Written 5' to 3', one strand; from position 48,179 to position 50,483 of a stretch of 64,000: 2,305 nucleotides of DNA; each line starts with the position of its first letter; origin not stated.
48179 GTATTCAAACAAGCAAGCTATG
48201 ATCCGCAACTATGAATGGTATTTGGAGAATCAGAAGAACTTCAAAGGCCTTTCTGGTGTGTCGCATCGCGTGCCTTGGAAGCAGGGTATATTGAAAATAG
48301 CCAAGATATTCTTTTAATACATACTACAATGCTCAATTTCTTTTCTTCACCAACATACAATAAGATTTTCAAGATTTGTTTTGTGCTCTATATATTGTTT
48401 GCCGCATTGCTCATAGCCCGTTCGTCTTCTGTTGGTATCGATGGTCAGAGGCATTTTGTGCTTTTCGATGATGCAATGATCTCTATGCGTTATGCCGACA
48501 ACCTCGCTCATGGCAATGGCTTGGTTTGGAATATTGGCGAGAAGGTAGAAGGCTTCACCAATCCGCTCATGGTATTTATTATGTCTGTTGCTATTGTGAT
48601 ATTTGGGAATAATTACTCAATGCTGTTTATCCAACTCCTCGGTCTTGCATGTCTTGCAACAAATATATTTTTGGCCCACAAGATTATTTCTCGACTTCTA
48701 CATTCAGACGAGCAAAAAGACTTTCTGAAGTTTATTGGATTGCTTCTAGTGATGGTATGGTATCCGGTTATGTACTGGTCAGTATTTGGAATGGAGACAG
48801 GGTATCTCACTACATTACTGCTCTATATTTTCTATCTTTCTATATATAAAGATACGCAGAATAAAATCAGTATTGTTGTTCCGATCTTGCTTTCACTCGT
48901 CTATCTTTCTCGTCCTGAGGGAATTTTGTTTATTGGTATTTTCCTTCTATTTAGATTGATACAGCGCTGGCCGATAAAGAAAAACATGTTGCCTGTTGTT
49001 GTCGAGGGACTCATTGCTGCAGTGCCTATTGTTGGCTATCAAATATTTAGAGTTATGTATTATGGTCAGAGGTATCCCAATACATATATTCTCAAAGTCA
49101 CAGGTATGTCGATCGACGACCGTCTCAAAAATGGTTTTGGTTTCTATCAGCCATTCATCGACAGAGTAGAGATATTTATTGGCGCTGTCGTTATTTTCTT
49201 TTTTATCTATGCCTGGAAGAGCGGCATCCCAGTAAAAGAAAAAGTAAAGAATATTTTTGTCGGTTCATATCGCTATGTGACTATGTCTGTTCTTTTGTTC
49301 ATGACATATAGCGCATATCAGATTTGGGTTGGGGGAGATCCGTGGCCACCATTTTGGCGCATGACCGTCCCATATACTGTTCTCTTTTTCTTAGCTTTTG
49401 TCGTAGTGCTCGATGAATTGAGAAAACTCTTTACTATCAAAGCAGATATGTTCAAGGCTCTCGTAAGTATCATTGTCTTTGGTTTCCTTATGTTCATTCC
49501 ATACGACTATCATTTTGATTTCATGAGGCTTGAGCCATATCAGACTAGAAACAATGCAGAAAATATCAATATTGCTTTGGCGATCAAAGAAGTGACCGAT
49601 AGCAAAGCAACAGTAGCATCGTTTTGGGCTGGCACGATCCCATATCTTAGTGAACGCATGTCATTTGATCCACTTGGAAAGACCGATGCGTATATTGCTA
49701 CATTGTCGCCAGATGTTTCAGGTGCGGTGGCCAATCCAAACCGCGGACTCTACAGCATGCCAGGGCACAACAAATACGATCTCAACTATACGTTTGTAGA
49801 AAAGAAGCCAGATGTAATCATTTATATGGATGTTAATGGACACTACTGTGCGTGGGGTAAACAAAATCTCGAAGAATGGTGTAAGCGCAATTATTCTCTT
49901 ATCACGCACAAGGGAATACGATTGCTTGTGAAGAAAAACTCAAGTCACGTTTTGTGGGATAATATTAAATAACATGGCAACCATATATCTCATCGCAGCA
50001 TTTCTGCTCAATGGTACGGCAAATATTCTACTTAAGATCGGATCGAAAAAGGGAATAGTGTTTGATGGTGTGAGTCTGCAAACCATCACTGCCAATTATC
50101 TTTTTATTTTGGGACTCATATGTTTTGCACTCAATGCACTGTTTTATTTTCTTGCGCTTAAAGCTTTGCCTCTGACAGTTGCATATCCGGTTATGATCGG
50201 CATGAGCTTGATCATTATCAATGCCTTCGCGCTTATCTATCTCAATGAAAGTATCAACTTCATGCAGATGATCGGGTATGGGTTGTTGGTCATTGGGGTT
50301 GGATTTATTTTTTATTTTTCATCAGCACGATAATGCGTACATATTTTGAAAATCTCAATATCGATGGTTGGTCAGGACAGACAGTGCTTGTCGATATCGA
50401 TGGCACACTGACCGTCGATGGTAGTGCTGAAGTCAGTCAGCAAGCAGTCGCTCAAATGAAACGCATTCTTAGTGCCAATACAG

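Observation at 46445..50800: Compact five-gene module for a lipid-linked pentose (DPA/DPR-like) glycosyl donor and its transfer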

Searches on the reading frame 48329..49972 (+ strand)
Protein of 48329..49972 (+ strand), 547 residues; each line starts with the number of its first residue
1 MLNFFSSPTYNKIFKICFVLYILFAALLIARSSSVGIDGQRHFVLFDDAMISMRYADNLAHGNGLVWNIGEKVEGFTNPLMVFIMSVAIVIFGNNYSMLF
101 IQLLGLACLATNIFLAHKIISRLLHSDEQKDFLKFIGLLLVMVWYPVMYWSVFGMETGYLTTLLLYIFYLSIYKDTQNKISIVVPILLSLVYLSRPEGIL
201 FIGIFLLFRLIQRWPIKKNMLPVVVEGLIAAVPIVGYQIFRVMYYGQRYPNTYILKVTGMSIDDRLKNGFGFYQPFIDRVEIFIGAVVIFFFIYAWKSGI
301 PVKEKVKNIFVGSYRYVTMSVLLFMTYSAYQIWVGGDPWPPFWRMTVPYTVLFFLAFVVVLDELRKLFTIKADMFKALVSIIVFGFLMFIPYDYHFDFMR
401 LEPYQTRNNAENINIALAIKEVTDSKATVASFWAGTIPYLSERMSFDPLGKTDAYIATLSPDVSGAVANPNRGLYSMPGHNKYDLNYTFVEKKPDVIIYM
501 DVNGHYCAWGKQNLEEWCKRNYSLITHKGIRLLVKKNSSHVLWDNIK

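Call 3: search_protein_families(library=pfam, proteins=[window:48329-49972:+], max_evalue=0.01)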
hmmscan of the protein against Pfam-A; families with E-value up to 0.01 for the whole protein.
window:48329-49972:+ (547 aa): 0 families

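Call 4: search_protein_families(library=ncbifam, proteins=[window:48329-49972:+], max_evalue=0.01)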
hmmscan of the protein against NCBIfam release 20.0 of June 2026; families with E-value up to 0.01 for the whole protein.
window:48329-49972:+ (547 aa): 2 families
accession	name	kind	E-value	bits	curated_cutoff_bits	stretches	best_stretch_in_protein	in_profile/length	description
NF041481.1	beta_arabfuran_tase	equivalog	3.9e-12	45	1050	1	40-289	23-282/633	terminal beta-(1->2)-arabinofuranosyltransferase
NF047440.1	LA3751_2_3_fam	subfamily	1.6e-05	23.9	200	1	84-389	88-382/460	LA_3751/LA_3752 family putative glycosyltransferase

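Call 6: search_solved_structures(query=window:48329-49972:+, max_evalue=1, show_alignments=2)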
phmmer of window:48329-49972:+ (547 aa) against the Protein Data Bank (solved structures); distinct sequences matched with E-value up to 1: 1.
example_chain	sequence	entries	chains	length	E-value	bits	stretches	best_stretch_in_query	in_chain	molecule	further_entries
9dlf_C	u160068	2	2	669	6.3e-11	44.5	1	40-278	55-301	Arabinosyltransferase AftB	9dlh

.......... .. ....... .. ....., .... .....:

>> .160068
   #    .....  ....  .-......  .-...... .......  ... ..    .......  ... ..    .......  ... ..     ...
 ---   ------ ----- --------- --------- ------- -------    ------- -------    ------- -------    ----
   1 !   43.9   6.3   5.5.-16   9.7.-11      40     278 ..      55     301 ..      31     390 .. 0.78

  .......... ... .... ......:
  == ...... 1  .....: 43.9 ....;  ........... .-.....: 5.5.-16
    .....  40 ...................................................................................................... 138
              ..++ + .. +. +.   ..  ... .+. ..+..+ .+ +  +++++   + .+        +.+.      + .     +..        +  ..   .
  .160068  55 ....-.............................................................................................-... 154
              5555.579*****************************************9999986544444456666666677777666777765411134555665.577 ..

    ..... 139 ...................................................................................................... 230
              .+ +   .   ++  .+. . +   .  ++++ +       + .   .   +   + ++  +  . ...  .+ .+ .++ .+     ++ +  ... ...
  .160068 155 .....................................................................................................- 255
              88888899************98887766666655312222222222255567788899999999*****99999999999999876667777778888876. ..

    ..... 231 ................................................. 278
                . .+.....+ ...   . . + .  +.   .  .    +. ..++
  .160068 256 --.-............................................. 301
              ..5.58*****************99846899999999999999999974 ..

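Call 15: find_homologous_proteins(query=window:48329-49972:+, max_evalue=0.00001)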
Query window:48329-49972:+ (547 aa): 1032 proteins with E <= 0.00001 among 8000 candidates; the best 120 are listed.
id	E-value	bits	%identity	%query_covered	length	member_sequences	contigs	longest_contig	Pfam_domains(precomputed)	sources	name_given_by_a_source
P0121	0.0e+0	1242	100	100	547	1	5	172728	-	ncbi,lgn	-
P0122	6.3e-238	809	62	100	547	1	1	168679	-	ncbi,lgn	-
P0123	1.3e-220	752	60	100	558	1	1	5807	-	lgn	-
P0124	2.1e-212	724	60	92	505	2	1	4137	-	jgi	jgi:hypothetical protein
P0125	1.5e-208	712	60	90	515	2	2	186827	-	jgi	jgi:hypothetical protein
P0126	2.1e-206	705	57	100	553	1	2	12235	-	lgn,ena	-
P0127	1.0e-200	686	54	100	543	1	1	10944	-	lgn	-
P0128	6.2e-194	664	57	90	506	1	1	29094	-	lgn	-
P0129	1.5e-188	646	52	100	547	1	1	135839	-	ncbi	-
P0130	1.2e-174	600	49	99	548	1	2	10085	-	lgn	-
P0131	9.8e-167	574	47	99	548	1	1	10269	-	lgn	-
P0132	7.2e-155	535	48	100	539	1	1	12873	-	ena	-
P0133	3.0e-147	509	44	100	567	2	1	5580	-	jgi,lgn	jgi:hypothetical protein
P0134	1.4e-145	504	44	100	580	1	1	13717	-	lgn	-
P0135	1.6e-141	491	45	100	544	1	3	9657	-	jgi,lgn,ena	-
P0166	8.7e-90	320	36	97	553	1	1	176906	-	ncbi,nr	ncbi:MAG: hypothetical protein GY847_40725 [Proteobacteria bacterium]|nr:hypothetical protein [Pseud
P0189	6.6e-88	314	37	98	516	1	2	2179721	-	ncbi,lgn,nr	ncbi:MAG: hypothetical protein H6673_07200 [Anaerolineales bacterium]|nr:hypothetical protein [Anaer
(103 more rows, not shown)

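Call 31: search_solved_structures(query=A1, max_evalue=1, show_alignments=1)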
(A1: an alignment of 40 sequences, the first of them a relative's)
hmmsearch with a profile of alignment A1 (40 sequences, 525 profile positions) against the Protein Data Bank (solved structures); distinct sequences matched with E-value up to 1: 2.
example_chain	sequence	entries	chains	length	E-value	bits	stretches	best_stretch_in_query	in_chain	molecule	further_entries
9dlf_C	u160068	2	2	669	1.1e-18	70.3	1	46-340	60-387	Arabinosyltransferase AftB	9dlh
5lmj_A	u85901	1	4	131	0.064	15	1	394-435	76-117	nanobody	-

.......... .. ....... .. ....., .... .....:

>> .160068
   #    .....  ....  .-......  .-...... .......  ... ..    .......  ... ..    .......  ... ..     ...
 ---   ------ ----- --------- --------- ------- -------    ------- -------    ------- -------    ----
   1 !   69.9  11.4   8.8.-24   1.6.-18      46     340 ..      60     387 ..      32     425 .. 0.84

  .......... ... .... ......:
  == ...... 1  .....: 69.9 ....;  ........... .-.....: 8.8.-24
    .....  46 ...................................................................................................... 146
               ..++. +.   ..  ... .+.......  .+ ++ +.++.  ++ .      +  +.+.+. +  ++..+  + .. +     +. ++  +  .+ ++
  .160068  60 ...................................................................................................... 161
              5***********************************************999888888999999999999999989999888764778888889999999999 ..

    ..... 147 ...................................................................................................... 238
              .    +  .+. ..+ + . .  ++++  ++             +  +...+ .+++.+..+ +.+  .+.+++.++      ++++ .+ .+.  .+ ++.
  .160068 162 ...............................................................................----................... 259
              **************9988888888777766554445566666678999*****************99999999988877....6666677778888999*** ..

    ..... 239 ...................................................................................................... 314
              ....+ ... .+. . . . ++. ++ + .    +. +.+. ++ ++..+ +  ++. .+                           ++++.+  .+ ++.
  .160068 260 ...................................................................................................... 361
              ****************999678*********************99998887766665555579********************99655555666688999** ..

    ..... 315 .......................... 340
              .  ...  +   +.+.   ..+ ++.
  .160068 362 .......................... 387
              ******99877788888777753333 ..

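Call 43: predict_structure(alignment_id=A1)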
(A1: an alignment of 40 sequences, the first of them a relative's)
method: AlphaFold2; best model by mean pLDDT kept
length: 547 residues; sequences in the alignment: 40
mean_pLDDT: 93.9   pTM: 0.93
mean pLDDT of the five models: 93.9, 93.4, 93.0, 92.1, 92.0
residues with pLDDT >= 90: 473; 70-90: 68; 50-70: 6; < 50: 0
segments of 3 or more residues with pLDDT < 50: none
pLDDT, mean of each block of 10 residues (from residue 1): 86 97 96 95 94 97 96 93 98 95 98 98 87 97 95 95 98 76 95 95 96 84 94 97 95 92 94 91 96 95 96 96 97 87 89 98 94 95 92 89 91 97 98 93 96 95 90 88 97 96 92 97 96 97 92
secondary structure, 60 per line:
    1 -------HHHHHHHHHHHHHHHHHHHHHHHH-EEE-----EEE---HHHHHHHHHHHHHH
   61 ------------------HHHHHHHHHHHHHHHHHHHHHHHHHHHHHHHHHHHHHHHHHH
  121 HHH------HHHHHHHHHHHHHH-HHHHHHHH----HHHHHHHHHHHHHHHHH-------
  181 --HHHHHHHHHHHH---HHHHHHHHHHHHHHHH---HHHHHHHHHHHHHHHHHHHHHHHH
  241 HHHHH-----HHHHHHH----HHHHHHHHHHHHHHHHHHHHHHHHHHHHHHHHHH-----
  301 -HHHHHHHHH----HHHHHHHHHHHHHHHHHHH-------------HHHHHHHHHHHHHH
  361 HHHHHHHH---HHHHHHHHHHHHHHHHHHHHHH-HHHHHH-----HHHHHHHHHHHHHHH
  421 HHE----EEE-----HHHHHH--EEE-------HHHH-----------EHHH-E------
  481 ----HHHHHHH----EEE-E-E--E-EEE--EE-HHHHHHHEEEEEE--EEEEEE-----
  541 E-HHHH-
elements in order: H8-31 E33-35 E41-43 H47-60 H79-123 H130-143 H145-152 H157-173 H183-194 H198-213 H217-245 H251-257 H262-295 H302-310 H315-333 H347-368 H372-393 H395-400 H406-422 E428-430 H436-441 E444-446 H454-457 H485-491 E496-498 E507-509 H515-521 E522-527 E530-535 H543-546

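Call 47: fold_search(model_id=the predicted structure, library=pdb)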
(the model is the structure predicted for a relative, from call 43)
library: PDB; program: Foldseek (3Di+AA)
matches with E <= 10: 369; with E <= 0.001: 11
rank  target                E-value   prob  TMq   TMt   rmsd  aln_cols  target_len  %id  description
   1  9dlf_C                1.2e-09  1.00  0.56  0.51   6.5       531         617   18  Arabinosyltransferase AftB in complex with Fab_B3 (released 2025-06-25)
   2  9dlh                  1.7e-08  1.00  0.50  0.46   5.6       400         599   20  donor substrate analog-bound AftB (released 2025-06-25)
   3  5f15                  7.8e-06  1.00  0.52  0.53  12.2       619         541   13  Crystal Structure of ArnT from Cupriavidus metallidurans bound to Undecaprenyl phosphate (released 2016-02-17)
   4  5ezm                  1.0e-05  1.00  0.52  0.53  12.1       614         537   12  Crystal Structure of ArnT from Cupriavidus metallidurans in the apo state (released 2016-02-17)
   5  5gmy_A                3.0e-05  1.00  0.46  0.33  13.1       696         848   10  Crystal structure of the Archaeoglobus fulgidus oligosaccharyltransferase (O29867_ARCFU) tethered with an acceptor pep (released 2017-02-01)
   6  8agb_A                6.5e-05  1.00  0.48  0.42  12.8       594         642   11  Structure of yeast oligosaccharylransferase complex with lipid-linked oligosaccharide bound (released 2022-12-07)
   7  3waj                  2.2e-04  1.00  0.46  0.33  15.6       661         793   12  Crystal structure of the Archaeoglobus fulgidus oligosaccharyltransferase (O29867_ARCFU) complex with Zn and sulfate (released 2013-10-30)
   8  5ogl_A                3.3e-04  1.00  0.47  0.38   7.7       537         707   12  Structure of bacterial oligosaccharyltransferase PglB in complex with an acceptor peptide and an lipid-linked oligosac (released 2017-10-25)
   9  9s6u_A                4.8e-04  1.00  0.52  0.52   9.3       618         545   10  Ternary cryo-EM structure of human ALG9 with Dol25-PP-GlcNAc2Man8, Dol25-P-Man and Fab (released 2026-03-18)
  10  6gxc_A                7.5e-04  1.00  0.48  0.39   7.4       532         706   13  Bacterial oligosaccharyltransferase PglB in complex with an inhibitory peptide and a reactive lipid-linked oligosaccha (released 2018-11-14)
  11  8if8_B                7.8e-04  1.00  0.48  0.43   9.9       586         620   11  Arabinosyltransferase AftA (released 2023-05-31)
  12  8imx_U                1.0e-03  1.00  0.36  0.45  13.0       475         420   13  Cryo-EM structure of GPI-T with a chimeric GPI-anchored protein (released 2023-08-16)
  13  9s6s_A                1.1e-03  1.00  0.52  0.52   9.3       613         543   10  Ternary cryo-EM structure of human ALG9 with Dol25-PP-GlcNAc2Man6, Dol25-P-Man and Fab (released 2026-03-18)
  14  3rce_A                2.7e-03  1.00  0.47  0.39   7.6       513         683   14  Bacterial oligosaccharyltransferase PglB (released 2011-06-15)
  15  9wno_A                1.6e-02  1.00  0.42  0.54  12.1       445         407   12  Cryo-EM structure of Candida glabrata GPI mannosyltransferase I bound to Dol-P-Man (released 2025-12-03)
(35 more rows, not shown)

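Call 77: find_encoding_contigs(protein=P0189, flank=8000, max_places=1)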
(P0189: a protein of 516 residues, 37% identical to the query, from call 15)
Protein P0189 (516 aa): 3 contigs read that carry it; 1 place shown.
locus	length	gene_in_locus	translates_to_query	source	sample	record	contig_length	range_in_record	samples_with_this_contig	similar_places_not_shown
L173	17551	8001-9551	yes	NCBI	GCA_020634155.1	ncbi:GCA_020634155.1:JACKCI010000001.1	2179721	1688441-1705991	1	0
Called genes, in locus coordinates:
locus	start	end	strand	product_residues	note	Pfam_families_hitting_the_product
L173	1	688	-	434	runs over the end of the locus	PF00275:EPSP_synthase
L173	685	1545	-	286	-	PF02153:PDH_N, PF20463:PDH_C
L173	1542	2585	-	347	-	PF18152:DAHP_snth_FXD, PF00793:DAHP_synth_1, PF03102:NeuB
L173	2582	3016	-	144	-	PF07736:CM_1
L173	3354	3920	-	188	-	PF00117:GATase, PF07722:Peptidase_C26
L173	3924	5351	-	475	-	PF04715:, PF00425:Chorismate_bind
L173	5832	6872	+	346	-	-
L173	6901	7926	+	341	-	-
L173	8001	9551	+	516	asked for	-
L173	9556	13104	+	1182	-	PF00069:Pkinase, PF03109:ABC1 (faint), PF07714:PK_Tyr_Ser-Thr, PF00931:NB-ARC (weak), PF13191:AAA_16 (weak), PF13424:TPR_12 (weak), PF17874:TPR_MalT, PF13424:TPR_12, +6 more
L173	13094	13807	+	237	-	PF07719:TPR_2 (faint), PF00515:TPR_1 (faint), PF13181:TPR_8 (faint), PF13414:TPR_11 (faint), PF13431:TPR_17 (faint), PF13371:TPR_9, PF13432:TPR_16 (weak)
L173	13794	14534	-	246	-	-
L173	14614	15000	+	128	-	-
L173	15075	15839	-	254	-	PF02518:HATPase_c (weak)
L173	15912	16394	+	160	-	PF00498:FHA, PF16697:Yop-YscD_cpl (weak)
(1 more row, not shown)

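Call 78: find_encoding_contigs(protein=P0166, flank=8000, max_places=1)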
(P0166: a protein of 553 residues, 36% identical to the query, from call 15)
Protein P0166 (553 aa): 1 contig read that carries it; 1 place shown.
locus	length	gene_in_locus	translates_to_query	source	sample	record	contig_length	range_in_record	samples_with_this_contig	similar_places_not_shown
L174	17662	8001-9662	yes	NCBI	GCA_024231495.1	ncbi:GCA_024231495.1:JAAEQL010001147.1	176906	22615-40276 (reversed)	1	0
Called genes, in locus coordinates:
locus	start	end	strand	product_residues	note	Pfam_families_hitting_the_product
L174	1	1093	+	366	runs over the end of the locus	PF01571:GCV_T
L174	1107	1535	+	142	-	PF13279:4HBT_2, PF03061:4HBT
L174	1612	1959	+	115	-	PF07238:PilZ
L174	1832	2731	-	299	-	PF00413:Peptidase_M10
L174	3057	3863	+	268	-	PF13424:TPR_12 (faint), PF00515:TPR_1 (faint), PF07719:TPR_2 (faint), PF13428:TPR_14 (faint), PF13174:TPR_6 (faint), PF13181:TPR_8 (faint), PF13432:TPR_16, PF13371:TPR_9 (weak)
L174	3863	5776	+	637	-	-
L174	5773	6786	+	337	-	PF02606:LpxK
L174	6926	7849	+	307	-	PF08668:HDOD, PF01966:HD (weak)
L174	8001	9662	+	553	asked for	-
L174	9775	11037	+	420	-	-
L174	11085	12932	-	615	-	PF13646:HEAT_2 (faint), PF03130:HEAT_PBS (faint)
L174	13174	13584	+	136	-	PF11964:SpoIIAA-like (weak)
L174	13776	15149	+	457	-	PF13489:Methyltransf_23, PF13847:Methyltransf_31 (weak), PF08241:Methyltransf_11, PF08242:Methyltransf_12, PF13649:Methyltransf_25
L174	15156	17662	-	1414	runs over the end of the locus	PF00069:Pkinase, PF07714:PK_Tyr_Ser-Thr, PF13424:TPR_12 (faint), PF13191:AAA_16, PF07719:TPR_2 (faint), PF13181:TPR_8 (faint), PF17874:TPR_MalT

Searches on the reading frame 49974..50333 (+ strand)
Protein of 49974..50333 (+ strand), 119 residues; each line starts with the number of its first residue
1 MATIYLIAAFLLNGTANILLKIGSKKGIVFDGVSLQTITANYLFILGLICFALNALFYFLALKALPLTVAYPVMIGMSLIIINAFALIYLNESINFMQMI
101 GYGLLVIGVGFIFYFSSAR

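Call 3: search_protein_families(library=pfam, proteins=[window:49974-50333:+], max_evalue=0.01)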
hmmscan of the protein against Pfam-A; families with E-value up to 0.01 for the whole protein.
window:49974-50333:+ (119 aa): 3 families
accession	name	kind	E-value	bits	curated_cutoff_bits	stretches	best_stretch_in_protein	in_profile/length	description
PF00893.25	Multi_Drug_Res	-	1.2e-06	29.4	23.7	1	39-105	27-93/93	Small Multidrug Resistance protein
PF00892.27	EamA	-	1.7e-06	28.8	28.2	1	30-113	62-134/135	EamA-like transporter family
PF10639.15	TMEM234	-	0.00025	21.5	30.1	1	9-110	4-110/113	Putative transmembrane family 234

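Call 4: search_protein_families(library=ncbifam, proteins=[window:49974-50333:+], max_evalue=0.01)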
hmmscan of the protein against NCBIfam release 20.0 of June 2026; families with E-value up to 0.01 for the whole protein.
window:49974-50333:+ (119 aa): 18 families
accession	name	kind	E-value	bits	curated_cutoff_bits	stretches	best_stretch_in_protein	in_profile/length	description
NF002816.2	PRK02971.1-2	equivalog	5.3e-09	36.6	99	1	35-113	38-117/120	4-amino-4-deoxy-L-arabinose-phosphoundecaprenol flippase subunit ArnF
NF000067.2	SMR_qac_FL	exception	2.8e-08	34.3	205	1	50-114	39-103/110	quaternary ammonium compound efflux SMR transporter QacL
NF033137.0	SMR_qac_int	equivalog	2.4e-07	31.3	188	1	46-116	34-104/109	Qac family quaternary ammonium compound efflux SMR transporter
NF000277.1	qac_SMR_G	exception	7.9e-07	29.4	200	1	47-116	35-104/107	quaternary ammonium compound efflux SMR transporter QacG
NF007767.1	PRK10452.1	equivalog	2.4e-06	27.7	122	1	40-112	29-101/120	multidrug/spermidine efflux SMR transporter subunit MdtJ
NF000384.1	QacCGHJ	equivalog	1.2e-05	25.5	160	1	44-117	32-105/107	QacCGHJ group quaternary ammonium compound efflux SMR transporter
NF000278.1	SMR_qac_G2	exception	1.4e-05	25.4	220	1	52-117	39-106/110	quaternary ammonium compound efflux SMR transporter QacG2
NF012170.0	qac_SMR_J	exception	3.2e-05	24.2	210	1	45-118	33-106/107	quaternary ammonium compound efflux SMR transporter QacJ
NF000276.2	SMR_qac_E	exception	4.6e-05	23.7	185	1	49-109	37-97/101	quaternary ammonium compound efflux SMR transporter QacE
NF033136.1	SMR_qac_K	exception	9.9e-05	23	205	1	48-117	37-106/110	quaternary ammonium compound efflux SMR transporter QacK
NF008512.1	PRK11431.1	equivalog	0.00011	22.5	126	1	47-109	35-97/104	quaternary ammonium compound efflux SMR transporter SugE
NF011625.2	PRK15051.1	equivalog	0.00012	22.2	92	1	43-109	39-104/111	4-amino-4-deoxy-L-arabinose-phosphoundecaprenol flippase subunit ArnE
NF051482.1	EbrB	exception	0.00014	22.5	160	1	45-109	33-98/105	SMR family multidrug efflux transporter EbrB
NF000148.1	SMR_qac_pB8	exception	0.0003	21.4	200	1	55-117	42-106/110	Qac-pB8 family quaternary ammonium compound efflux SMR transporter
NF000023.1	qac_SMR_C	exception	0.00052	20.1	200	1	45-115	32-103/107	quaternary ammonium compound efflux SMR transporter QacC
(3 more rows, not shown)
